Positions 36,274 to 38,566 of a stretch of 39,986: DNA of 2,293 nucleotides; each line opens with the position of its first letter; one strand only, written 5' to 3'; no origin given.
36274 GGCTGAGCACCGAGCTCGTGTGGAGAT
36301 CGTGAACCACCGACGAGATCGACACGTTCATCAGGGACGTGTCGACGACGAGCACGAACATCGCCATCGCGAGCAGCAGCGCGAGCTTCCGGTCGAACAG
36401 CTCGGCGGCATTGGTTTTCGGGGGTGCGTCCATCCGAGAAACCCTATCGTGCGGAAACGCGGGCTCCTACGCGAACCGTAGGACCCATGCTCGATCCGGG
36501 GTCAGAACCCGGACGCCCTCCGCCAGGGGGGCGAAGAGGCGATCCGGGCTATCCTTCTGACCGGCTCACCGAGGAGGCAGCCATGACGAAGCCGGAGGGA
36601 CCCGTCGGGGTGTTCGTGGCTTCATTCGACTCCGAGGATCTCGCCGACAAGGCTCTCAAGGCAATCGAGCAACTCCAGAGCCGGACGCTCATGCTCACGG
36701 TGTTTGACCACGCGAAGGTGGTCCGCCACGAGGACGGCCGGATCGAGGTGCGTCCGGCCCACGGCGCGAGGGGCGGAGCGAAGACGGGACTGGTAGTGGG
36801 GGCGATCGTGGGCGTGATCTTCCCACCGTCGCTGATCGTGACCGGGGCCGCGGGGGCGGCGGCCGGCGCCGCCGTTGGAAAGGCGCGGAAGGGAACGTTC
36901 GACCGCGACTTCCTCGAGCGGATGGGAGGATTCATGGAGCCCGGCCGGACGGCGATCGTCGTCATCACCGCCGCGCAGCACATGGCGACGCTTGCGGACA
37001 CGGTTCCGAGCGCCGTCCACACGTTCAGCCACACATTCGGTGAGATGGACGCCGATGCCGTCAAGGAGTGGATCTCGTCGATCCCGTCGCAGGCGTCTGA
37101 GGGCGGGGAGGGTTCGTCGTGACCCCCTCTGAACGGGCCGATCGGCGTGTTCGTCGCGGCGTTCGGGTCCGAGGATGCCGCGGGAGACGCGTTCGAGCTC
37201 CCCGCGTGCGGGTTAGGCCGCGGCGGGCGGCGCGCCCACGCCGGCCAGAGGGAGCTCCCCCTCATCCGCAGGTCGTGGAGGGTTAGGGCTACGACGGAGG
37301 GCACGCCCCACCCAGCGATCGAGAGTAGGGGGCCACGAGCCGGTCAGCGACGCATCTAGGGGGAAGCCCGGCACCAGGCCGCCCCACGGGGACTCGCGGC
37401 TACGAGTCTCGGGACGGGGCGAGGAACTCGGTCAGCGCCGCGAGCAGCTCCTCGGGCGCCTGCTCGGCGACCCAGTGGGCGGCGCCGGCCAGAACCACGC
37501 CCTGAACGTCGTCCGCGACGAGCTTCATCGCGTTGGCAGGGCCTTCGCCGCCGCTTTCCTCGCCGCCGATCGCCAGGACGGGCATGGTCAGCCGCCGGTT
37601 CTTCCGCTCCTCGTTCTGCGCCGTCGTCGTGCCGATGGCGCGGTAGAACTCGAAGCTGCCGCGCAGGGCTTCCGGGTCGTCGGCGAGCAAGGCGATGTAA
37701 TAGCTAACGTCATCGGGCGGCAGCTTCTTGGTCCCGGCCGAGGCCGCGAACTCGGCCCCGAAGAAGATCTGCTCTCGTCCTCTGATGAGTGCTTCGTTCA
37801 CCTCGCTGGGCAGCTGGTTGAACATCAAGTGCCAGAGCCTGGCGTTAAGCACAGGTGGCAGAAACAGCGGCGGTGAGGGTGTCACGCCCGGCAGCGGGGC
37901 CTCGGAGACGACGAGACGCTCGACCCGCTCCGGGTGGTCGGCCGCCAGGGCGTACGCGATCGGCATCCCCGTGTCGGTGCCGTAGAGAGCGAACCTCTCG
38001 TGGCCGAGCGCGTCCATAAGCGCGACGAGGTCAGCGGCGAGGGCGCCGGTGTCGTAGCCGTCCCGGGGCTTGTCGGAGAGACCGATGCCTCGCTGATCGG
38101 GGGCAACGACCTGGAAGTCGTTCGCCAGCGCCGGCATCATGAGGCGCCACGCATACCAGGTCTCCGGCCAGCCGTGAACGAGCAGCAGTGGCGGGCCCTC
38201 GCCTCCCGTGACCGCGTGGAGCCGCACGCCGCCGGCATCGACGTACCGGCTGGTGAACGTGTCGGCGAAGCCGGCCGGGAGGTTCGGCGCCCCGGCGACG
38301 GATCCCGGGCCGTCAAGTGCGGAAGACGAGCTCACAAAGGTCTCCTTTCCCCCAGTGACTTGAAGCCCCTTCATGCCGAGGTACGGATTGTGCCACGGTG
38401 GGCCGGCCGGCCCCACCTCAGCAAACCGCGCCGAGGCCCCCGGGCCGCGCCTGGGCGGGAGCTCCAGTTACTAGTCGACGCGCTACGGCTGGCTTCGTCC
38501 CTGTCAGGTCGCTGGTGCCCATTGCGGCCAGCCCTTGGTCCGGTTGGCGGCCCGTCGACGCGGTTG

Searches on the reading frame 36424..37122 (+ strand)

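Call 76: search_protein_families(library=pfam, proteins=[window:36424-37122:+], max_evalue=0.00001)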
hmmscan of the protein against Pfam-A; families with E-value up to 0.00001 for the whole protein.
window:36424-37122:+ (232 aa): 1 family
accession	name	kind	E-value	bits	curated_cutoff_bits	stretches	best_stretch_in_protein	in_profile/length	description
PF06897.17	DUF1269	-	6.7e-10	39.6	26.9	1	119-194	1-75/100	Protein of unknown function (DUF1269)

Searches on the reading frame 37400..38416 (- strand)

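Call 76: search_protein_families(library=pfam, proteins=[window:37400-38416:-], max_evalue=0.00001)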
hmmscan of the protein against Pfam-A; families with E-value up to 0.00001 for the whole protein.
window:37400-38416:- (338 aa): 3 families
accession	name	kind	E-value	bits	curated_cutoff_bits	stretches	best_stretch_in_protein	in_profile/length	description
PF00561.26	Abhydrolase_1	-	1.7e-27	97.1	25.8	1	75-320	1-244/245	alpha/beta hydrolase fold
PF12697.13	Abhydrolase_6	-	5.9e-14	53.7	26.3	1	77-326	1-216/217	Alpha/beta hydrolase family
PF12146.15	Hydrolase_4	-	5.8e-10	39.3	27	1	78-200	8-135/239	Serine aminopeptidase, S33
